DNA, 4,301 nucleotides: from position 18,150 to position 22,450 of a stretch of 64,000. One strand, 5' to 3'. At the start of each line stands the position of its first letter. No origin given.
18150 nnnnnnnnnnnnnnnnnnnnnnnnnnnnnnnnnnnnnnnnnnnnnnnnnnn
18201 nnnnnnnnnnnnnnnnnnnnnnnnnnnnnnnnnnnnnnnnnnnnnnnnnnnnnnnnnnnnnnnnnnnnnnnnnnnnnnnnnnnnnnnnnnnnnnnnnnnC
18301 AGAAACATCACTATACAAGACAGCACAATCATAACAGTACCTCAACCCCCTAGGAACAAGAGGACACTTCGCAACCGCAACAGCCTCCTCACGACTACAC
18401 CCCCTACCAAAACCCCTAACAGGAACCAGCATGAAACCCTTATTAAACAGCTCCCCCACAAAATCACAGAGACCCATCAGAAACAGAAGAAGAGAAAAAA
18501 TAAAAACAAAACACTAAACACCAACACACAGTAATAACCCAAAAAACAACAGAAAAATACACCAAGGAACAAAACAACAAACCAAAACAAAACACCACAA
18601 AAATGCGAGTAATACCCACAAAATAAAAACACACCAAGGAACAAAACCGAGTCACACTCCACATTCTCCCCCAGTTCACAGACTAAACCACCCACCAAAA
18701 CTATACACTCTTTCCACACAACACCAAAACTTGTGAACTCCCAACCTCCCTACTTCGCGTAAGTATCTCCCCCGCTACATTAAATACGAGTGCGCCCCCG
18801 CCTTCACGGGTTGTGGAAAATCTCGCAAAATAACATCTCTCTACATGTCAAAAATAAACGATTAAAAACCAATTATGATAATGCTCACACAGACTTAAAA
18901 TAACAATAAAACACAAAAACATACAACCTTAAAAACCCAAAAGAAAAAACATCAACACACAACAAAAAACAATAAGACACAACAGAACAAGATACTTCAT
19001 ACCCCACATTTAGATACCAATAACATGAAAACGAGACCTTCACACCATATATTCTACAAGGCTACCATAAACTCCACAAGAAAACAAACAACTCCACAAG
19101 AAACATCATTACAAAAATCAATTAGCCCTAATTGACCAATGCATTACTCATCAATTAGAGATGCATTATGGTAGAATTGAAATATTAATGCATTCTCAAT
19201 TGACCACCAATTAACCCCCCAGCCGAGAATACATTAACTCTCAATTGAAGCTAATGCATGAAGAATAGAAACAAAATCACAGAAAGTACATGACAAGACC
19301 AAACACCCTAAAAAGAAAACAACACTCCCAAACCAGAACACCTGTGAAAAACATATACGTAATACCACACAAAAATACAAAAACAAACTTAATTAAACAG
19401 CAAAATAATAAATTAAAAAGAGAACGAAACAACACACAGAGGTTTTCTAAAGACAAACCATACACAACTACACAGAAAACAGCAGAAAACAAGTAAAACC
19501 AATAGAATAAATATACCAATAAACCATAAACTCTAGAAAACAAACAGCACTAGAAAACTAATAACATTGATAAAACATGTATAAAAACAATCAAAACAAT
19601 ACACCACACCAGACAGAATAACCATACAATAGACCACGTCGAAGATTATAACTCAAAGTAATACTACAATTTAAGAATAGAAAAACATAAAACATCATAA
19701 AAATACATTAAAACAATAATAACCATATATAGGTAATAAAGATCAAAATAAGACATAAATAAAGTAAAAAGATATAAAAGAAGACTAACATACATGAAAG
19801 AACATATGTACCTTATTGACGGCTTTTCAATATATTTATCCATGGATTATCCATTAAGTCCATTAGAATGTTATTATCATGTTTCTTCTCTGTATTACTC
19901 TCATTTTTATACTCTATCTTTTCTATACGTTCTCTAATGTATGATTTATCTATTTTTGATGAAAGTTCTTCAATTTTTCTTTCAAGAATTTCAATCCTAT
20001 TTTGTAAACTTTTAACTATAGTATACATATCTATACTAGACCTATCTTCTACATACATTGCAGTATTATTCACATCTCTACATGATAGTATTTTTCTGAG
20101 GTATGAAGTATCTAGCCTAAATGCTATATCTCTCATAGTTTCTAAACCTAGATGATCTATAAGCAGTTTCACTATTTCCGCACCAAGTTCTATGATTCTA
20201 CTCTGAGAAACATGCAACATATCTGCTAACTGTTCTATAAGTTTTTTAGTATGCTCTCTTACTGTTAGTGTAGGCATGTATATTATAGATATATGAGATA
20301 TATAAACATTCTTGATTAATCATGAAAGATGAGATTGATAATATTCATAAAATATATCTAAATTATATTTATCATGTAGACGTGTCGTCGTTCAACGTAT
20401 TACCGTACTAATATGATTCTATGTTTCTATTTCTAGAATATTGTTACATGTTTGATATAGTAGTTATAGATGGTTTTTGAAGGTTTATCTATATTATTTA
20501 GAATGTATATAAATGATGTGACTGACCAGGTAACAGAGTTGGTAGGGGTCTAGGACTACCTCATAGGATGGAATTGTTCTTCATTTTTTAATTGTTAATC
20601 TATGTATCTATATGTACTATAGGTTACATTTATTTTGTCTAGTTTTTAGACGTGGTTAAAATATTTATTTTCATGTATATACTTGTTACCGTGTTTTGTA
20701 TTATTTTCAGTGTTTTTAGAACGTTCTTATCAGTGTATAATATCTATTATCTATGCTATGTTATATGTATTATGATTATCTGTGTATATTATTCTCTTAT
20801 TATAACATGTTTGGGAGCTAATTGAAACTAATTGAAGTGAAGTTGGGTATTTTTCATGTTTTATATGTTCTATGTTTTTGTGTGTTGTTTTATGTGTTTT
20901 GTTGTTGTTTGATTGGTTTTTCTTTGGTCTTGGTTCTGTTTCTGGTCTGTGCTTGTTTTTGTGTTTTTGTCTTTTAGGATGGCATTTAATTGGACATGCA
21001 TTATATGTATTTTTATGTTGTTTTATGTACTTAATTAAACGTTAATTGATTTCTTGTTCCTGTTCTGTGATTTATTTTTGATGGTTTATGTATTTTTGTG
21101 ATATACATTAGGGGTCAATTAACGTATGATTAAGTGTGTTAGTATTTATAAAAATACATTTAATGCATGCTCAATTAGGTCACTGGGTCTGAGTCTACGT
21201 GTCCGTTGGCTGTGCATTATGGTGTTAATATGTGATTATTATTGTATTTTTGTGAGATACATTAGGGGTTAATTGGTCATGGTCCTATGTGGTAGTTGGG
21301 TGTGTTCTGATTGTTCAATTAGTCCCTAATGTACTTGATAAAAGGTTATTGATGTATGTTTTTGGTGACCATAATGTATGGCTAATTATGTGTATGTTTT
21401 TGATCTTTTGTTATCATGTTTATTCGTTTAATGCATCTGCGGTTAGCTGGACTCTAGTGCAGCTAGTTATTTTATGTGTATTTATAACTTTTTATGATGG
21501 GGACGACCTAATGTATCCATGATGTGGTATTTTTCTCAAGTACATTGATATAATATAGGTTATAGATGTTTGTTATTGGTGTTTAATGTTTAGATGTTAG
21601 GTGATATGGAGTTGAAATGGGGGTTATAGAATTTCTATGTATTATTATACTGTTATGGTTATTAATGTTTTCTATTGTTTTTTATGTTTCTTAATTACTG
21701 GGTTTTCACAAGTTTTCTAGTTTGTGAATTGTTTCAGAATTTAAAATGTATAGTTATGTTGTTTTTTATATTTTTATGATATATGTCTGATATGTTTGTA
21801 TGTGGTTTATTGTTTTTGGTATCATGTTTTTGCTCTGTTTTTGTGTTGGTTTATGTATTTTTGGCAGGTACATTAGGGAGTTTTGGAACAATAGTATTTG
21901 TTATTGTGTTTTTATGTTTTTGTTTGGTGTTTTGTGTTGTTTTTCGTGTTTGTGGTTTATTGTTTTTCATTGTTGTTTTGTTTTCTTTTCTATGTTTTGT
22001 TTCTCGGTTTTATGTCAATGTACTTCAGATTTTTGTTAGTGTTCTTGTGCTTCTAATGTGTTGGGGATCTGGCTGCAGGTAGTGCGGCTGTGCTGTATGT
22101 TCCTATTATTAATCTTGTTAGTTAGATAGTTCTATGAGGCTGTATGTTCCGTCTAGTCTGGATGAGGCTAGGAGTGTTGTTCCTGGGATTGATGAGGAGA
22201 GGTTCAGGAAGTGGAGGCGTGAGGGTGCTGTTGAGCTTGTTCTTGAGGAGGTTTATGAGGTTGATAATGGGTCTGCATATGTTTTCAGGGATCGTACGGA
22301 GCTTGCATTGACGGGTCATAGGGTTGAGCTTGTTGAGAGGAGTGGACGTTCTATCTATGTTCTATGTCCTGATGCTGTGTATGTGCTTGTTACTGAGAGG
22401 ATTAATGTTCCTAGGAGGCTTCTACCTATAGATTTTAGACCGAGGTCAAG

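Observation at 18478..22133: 3.6-kb mostly non-coding region with mirror-image strand composition around a lone RHH gene (origin or control-region candidate)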

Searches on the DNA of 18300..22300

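Call 67: search_rna_families(source=window, start=18300, end=22300, threshold=evalue, max_evalue=1)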
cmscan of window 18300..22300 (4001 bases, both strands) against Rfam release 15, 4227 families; matches with E-value up to 1: 1.
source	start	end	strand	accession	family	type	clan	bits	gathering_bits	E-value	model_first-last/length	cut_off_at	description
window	20173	20318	-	RF03096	RAGATH-19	Gene; sRNA;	-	24.5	85.6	0.91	1-141/141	no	RAGATH-19 RNA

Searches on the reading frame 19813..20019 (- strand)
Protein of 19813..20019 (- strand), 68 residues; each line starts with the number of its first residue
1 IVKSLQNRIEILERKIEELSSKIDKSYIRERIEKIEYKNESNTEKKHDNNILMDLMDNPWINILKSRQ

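Call 80: search_protein_families(library=ncbifam, proteins=[window:19813-20019:-], max_evalue=1)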
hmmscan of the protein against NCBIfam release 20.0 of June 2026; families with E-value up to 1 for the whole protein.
window:19813-20019:- (68 aa): 5 families
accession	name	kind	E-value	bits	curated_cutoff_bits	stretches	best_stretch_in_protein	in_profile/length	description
NF053561.1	Rkd2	equivalog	0.00053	19.7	290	1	4-67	131-195/196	arcadin-2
TIGR02559.1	HrpB7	equivalog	0.035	14.5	134.4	1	3-51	103-149/158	type III secretion protein HrpB7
TIGR03017.1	EpsF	equivalog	0.076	11.7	422.75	1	5-66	206-261/444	chain length determinant protein EpsF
NF037998.2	RND_1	equivalog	0.099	10.2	400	1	2-66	653-722/1237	protein translocase SecDF, variant type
NF009487.0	PRK12849.1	subfamily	0.27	9.4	352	1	4-35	340-371/543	chaperonin GroEL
